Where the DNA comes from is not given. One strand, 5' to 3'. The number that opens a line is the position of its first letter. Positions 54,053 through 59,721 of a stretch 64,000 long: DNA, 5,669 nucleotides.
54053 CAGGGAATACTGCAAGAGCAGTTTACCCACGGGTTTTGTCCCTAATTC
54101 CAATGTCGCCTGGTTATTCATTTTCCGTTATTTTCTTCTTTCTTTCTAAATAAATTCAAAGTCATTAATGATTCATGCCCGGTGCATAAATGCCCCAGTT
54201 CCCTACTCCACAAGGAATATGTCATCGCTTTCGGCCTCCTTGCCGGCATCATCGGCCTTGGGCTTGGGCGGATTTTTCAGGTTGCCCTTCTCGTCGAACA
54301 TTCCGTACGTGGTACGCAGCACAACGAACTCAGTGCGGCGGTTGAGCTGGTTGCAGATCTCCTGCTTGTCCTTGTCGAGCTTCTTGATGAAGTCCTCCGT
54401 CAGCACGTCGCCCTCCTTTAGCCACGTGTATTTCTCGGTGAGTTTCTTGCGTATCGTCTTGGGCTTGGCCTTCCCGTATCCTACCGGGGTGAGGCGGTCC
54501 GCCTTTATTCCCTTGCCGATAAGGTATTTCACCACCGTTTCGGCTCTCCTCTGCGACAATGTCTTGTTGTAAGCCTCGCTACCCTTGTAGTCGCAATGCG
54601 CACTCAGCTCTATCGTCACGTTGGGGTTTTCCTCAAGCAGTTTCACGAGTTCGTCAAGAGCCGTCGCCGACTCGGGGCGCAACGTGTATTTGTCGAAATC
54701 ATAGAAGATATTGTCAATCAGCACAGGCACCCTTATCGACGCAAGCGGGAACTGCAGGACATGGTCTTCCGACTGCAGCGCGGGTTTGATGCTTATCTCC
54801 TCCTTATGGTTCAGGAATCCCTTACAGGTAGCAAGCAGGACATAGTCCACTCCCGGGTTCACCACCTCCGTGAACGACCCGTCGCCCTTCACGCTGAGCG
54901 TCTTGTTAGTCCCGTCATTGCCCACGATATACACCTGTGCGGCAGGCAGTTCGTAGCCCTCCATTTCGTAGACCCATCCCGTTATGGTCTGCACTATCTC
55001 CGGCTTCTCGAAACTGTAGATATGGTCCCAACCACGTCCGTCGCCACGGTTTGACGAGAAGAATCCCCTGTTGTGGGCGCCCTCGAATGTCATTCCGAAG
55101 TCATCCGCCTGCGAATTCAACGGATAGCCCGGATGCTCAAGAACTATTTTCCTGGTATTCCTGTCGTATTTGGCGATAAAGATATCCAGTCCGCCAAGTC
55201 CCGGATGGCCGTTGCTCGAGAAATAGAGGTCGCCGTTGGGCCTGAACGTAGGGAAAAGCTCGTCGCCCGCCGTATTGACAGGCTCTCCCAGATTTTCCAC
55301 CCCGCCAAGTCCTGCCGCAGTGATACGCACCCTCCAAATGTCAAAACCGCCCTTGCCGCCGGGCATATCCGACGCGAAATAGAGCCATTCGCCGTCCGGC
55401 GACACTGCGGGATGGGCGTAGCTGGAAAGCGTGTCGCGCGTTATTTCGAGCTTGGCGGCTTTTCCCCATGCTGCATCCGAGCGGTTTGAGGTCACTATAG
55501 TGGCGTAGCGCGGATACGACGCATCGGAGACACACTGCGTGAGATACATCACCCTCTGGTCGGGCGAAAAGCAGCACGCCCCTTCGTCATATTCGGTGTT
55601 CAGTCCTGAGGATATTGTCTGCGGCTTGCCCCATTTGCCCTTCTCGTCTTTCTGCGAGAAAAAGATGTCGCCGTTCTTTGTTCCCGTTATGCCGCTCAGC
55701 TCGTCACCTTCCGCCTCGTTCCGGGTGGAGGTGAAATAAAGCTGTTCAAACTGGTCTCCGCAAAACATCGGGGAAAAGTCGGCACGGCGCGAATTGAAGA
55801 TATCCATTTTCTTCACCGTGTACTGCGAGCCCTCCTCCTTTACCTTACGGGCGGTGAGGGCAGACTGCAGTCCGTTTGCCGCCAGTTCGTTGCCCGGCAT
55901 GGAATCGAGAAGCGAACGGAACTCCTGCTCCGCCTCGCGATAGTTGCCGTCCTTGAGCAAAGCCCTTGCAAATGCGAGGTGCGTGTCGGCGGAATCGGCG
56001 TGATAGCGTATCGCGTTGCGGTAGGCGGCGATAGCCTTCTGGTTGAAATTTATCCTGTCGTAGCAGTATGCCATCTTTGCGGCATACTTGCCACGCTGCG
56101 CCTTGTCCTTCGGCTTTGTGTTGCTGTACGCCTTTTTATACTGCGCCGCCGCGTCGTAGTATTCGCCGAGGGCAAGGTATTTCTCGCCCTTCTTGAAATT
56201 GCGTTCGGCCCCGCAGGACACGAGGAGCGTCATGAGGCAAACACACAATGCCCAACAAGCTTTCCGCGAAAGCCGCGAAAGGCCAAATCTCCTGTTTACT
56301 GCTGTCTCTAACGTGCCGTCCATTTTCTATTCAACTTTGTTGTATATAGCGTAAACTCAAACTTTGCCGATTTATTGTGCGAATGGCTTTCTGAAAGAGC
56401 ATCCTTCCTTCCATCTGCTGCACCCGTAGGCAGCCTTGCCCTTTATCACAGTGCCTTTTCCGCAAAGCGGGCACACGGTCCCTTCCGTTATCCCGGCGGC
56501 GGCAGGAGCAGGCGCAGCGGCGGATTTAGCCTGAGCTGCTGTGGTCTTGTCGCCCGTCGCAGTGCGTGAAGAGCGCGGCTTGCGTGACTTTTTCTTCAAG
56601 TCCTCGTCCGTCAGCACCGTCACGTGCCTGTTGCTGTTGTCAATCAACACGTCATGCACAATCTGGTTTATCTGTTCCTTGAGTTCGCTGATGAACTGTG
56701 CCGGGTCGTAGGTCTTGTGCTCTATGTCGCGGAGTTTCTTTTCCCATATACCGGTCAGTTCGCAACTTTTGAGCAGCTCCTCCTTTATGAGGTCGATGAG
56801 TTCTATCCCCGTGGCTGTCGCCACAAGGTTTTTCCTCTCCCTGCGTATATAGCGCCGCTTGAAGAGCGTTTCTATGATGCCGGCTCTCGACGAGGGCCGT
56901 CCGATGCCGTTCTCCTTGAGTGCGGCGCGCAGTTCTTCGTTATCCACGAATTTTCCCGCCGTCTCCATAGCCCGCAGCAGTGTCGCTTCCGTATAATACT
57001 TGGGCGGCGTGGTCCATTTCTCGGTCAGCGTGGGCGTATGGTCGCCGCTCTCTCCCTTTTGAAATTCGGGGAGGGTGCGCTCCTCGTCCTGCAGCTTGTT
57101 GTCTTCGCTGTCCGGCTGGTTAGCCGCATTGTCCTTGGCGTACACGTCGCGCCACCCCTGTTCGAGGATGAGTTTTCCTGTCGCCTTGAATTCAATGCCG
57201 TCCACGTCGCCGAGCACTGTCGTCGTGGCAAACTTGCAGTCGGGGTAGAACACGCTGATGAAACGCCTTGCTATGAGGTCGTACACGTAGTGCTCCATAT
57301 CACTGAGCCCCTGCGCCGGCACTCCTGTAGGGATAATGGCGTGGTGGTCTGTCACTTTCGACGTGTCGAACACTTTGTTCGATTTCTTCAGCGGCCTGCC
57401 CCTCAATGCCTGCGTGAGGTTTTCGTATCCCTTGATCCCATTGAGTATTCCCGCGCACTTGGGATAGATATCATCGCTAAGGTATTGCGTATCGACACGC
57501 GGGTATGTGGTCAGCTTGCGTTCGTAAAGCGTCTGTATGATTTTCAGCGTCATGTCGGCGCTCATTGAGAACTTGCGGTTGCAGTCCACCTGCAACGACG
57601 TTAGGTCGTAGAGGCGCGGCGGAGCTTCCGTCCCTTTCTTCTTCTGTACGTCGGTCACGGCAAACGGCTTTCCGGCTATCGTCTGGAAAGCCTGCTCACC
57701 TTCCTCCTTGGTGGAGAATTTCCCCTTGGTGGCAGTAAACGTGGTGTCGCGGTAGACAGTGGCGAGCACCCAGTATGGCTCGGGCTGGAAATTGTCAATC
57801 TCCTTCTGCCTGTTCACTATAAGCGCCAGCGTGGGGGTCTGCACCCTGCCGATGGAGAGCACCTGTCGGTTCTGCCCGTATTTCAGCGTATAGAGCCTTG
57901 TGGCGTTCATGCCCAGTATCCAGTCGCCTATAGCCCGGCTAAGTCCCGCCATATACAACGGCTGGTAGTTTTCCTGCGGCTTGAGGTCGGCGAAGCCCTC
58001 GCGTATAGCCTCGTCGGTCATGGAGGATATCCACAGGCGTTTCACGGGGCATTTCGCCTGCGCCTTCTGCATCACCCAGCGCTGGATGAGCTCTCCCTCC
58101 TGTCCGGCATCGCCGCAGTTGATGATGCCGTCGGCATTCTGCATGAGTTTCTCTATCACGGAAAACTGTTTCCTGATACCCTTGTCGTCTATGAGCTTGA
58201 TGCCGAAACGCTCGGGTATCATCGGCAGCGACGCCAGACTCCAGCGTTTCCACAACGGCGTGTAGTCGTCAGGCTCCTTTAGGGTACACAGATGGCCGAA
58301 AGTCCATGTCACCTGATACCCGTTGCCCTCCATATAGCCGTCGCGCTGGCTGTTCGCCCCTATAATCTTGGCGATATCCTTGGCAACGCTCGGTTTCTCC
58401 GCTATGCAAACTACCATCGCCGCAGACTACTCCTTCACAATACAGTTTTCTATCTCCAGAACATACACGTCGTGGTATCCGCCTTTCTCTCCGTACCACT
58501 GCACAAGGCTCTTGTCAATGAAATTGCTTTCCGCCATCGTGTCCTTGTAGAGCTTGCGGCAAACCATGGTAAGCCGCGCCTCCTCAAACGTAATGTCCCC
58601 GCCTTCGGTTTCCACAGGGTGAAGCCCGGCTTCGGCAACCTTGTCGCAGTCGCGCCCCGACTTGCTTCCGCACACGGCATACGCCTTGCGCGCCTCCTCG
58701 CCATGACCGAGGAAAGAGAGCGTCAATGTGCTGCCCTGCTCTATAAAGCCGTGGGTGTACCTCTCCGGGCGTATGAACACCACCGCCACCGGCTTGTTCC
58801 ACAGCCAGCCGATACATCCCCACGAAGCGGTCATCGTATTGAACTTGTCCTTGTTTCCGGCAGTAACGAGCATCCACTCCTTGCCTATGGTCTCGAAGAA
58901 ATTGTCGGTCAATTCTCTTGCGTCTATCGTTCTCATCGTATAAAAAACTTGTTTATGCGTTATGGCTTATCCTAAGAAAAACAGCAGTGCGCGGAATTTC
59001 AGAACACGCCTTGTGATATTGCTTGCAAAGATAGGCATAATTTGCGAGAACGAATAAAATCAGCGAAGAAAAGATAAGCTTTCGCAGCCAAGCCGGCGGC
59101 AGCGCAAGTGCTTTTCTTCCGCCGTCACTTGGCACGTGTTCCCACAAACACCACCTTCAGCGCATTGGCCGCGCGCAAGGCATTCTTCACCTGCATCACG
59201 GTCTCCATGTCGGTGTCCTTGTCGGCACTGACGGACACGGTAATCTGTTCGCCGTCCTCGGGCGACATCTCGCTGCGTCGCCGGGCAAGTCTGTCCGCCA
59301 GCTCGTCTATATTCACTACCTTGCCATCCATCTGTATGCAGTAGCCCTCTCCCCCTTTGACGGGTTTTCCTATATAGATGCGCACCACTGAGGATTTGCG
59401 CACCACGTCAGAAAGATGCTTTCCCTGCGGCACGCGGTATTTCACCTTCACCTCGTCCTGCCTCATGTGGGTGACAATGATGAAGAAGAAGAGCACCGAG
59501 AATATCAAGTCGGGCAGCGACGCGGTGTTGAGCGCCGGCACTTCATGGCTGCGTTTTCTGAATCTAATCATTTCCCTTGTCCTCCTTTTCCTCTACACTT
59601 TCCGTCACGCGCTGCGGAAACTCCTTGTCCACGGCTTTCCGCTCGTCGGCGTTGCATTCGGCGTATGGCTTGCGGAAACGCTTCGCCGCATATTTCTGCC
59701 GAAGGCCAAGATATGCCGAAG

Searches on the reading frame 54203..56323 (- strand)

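Call 44: search_protein_families(library=pfam, proteins=[window:54203-56323:-], max_evalue=0.00001)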
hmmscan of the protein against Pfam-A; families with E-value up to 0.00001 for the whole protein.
window:54203-56323:- (706 aa): 4 families
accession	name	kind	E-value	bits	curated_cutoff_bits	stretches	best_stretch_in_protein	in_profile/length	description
PF00691.25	OmpA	-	9.2e-21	74.5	27.2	1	540-630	1-93/98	OmpA family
PF07676.18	PD40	-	2.8e-14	53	20.9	1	304-331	13-38/38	WD40-like Beta Propeller Repeat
PF13432.12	TPR_16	-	1.9e-06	28.7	32.7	0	92-145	11-64/65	Tetratricopeptide repeat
PF14559.12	TPR_19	-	2.7e-06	28.1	25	1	95-149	8-62/68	Tetratricopeptide repeat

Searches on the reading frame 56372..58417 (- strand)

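Call 44: search_protein_families(library=pfam, proteins=[window:56372-58417:-], max_evalue=0.00001)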
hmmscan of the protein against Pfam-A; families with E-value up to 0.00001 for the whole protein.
window:56372-58417:- (681 aa): 2 families
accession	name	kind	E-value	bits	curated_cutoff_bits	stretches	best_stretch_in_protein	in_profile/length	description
PF01131.25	Topoisom_bac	-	2e-116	389.8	35.1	1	151-576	3-410/411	DNA topoisomerase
PF01751.28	Toprim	-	8.7e-13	48.7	23.1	1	3-132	2-95/96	Toprim domain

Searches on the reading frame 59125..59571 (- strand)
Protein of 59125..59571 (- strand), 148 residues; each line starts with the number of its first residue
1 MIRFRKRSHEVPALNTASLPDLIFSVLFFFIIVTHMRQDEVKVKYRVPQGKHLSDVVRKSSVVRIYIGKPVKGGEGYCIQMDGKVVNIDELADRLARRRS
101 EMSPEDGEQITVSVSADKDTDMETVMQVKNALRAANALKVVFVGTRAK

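Call 44: search_protein_families(library=pfam, proteins=[window:59125-59571:-], max_evalue=0.00001)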
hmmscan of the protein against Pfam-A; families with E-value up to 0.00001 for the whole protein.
window:59125-59571:- (148 aa): 1 family
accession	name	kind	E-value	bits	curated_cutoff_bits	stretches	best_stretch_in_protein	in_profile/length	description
PF02472.21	ExbD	-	2.5e-16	60.3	25.4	1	10-143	4-124/128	Biopolymer transport protein ExbD/TolR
